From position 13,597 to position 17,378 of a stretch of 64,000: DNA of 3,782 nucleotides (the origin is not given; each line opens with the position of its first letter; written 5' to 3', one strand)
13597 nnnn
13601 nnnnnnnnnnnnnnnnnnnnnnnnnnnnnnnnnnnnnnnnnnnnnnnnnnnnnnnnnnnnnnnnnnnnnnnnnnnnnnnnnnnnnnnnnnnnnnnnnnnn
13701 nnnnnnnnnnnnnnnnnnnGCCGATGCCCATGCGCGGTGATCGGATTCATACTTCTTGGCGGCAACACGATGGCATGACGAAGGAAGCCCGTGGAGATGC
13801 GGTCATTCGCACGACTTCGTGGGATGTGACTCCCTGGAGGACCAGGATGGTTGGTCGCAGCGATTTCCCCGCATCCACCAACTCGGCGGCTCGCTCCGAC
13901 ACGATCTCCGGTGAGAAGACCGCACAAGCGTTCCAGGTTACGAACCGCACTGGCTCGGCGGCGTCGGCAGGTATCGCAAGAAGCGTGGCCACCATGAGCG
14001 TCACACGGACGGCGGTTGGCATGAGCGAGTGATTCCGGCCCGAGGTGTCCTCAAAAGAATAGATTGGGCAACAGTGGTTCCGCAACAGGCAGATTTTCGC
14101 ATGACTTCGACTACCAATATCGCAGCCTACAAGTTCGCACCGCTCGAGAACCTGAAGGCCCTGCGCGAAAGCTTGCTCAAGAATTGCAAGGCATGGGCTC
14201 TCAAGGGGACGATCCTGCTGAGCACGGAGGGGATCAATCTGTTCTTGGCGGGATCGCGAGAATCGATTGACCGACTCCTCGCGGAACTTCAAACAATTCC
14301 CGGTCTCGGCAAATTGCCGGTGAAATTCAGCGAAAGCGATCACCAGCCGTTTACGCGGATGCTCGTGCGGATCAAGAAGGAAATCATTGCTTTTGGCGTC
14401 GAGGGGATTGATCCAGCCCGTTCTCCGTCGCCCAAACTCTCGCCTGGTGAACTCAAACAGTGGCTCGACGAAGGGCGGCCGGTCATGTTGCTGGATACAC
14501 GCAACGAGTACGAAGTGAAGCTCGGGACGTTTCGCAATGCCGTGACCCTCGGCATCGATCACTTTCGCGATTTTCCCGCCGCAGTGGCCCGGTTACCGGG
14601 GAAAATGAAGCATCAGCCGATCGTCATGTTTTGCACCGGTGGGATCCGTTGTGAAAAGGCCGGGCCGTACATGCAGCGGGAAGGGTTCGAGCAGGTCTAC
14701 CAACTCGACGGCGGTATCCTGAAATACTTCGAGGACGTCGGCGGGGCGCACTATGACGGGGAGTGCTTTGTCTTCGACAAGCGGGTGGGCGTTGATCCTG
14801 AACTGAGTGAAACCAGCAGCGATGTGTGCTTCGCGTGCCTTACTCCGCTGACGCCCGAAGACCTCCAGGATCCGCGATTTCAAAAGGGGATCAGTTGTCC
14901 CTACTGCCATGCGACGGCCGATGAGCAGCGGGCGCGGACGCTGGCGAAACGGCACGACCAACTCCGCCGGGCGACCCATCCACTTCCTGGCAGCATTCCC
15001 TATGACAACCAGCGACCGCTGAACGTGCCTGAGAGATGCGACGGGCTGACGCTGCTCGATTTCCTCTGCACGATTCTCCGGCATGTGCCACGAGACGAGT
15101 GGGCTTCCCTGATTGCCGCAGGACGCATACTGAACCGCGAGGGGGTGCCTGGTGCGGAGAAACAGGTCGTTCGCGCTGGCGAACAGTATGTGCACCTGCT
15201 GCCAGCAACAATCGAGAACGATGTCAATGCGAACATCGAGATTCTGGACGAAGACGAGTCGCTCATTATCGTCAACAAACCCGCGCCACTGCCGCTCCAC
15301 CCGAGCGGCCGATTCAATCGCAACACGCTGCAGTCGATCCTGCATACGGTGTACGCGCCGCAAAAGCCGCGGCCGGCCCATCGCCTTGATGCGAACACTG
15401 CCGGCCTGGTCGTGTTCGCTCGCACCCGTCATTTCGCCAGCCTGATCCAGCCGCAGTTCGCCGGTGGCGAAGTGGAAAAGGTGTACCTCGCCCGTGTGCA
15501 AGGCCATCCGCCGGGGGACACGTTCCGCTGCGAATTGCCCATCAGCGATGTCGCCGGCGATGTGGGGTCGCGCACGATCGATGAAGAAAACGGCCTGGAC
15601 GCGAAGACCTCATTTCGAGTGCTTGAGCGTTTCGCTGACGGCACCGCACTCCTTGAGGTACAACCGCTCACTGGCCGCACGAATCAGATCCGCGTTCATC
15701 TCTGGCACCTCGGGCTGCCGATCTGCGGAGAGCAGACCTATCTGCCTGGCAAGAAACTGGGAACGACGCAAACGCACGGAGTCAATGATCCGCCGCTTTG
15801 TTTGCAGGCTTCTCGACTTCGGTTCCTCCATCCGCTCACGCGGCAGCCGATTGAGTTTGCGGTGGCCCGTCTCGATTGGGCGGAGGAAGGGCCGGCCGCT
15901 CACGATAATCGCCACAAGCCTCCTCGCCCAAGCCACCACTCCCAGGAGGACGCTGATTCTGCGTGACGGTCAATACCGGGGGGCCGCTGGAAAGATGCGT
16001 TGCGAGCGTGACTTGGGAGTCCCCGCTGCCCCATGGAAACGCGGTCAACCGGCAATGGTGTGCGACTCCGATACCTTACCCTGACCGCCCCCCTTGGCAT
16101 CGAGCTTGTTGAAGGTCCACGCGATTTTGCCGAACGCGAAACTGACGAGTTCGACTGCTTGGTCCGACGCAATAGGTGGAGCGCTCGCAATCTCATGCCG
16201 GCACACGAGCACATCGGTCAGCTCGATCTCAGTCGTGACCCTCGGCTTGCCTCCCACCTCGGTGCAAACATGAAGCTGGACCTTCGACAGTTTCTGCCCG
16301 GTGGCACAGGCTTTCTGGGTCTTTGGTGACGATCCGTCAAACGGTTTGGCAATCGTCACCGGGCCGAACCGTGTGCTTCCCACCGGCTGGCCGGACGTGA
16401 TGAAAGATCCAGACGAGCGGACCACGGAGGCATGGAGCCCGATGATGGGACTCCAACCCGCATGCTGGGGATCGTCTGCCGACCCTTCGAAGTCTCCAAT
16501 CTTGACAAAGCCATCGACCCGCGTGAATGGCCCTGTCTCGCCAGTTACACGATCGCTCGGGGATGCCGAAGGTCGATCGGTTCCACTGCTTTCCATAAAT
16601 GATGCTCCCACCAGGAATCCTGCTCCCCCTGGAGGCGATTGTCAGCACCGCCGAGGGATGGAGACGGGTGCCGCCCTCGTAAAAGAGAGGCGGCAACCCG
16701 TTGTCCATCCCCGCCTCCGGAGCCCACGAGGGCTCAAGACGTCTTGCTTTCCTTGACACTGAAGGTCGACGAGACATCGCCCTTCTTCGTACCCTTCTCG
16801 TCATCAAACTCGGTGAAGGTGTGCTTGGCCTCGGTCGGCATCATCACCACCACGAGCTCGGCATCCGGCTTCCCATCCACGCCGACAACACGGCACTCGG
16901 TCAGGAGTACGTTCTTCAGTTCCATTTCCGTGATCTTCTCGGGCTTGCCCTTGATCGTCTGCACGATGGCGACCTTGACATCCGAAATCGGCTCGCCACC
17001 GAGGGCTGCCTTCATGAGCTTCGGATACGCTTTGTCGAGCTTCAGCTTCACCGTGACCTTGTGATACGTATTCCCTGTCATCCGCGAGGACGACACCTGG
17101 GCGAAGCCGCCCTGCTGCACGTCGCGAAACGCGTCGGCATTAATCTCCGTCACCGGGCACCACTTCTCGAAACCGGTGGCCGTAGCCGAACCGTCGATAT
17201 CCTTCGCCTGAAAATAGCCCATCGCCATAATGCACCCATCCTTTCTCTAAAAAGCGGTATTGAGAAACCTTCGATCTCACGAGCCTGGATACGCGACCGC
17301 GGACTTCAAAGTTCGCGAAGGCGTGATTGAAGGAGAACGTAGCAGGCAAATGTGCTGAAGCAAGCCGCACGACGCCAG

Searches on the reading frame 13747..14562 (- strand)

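Call 93: search_protein_families(library=pfam, proteins=[window:13747-14562:-], max_evalue=1)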
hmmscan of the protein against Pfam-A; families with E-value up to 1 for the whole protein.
window:13747-14562:- (271 aa): 1 family
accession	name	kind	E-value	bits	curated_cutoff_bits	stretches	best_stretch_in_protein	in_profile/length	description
PF21185.3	RecD_N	-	0.033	15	22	1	48-145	2-86/103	RecBCD enzyme subunit RecD, N-terminal domain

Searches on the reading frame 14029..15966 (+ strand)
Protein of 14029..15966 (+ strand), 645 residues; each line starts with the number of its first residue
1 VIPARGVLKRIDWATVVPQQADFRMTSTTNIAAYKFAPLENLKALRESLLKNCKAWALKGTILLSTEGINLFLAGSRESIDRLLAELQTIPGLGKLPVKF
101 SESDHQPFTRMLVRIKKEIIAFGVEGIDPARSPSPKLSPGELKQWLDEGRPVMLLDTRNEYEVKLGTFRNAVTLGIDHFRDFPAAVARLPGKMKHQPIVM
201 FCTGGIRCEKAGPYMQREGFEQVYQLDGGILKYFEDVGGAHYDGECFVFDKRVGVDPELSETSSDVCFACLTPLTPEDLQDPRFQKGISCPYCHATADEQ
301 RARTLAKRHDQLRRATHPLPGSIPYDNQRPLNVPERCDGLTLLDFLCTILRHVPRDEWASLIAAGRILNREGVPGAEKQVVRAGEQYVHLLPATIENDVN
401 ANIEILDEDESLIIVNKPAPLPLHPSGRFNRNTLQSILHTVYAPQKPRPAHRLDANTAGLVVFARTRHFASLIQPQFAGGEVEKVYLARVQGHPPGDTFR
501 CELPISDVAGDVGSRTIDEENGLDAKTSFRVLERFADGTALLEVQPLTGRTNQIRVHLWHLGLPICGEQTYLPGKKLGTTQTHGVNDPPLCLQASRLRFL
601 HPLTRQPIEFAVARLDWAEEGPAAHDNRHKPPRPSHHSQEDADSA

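Call 45: search_protein_families(library=pfam, proteins=[window:14029-15966:+], max_evalue=0.001)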
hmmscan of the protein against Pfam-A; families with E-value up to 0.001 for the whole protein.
window:14029-15966:+ (645 aa): 3 families
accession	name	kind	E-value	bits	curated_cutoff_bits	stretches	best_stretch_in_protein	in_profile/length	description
PF00849.27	PseudoU_synth_2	-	3.3e-28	99.3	26.8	1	412-558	2-150/152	RNA pseudouridylate synthase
PF17773.7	UPF0176_N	-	4.5e-25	88.3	26.2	1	30-119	3-92/92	UPF0176 acylphosphatase like domain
PF00581.25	Rhodanese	-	5.6e-11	43.2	22.2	1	138-233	1-99/102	Rhodanese-like domain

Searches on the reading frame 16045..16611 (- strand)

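Call 6: search_protein_families(library=pfam, proteins=[window:16045-16611:-], max_evalue=0.01)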
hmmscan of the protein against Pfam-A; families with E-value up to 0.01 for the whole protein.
window:16045-16611:- (188 aa): 1 family
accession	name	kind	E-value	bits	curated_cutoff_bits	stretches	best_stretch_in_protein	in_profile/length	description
PF05638.18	T6SS_HCP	-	9.1e-24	84.6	23.5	1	35-167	1-129/129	Type VI secretion system effector, Hcp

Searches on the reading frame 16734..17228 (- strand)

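Call 93: search_protein_families(library=pfam, proteins=[window:16734-17228:-], max_evalue=1)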
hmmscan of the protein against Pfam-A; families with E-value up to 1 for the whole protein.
window:16734-17228:- (164 aa): 2 families
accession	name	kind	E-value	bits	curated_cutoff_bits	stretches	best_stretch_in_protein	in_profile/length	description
PF05638.18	T6SS_HCP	-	2e-15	57.7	23.5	1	5-118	1-111/129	Type VI secretion system effector, Hcp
PF02402.22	Lysis_col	-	0.018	15.3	27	1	31-52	24-45/49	Lysis protein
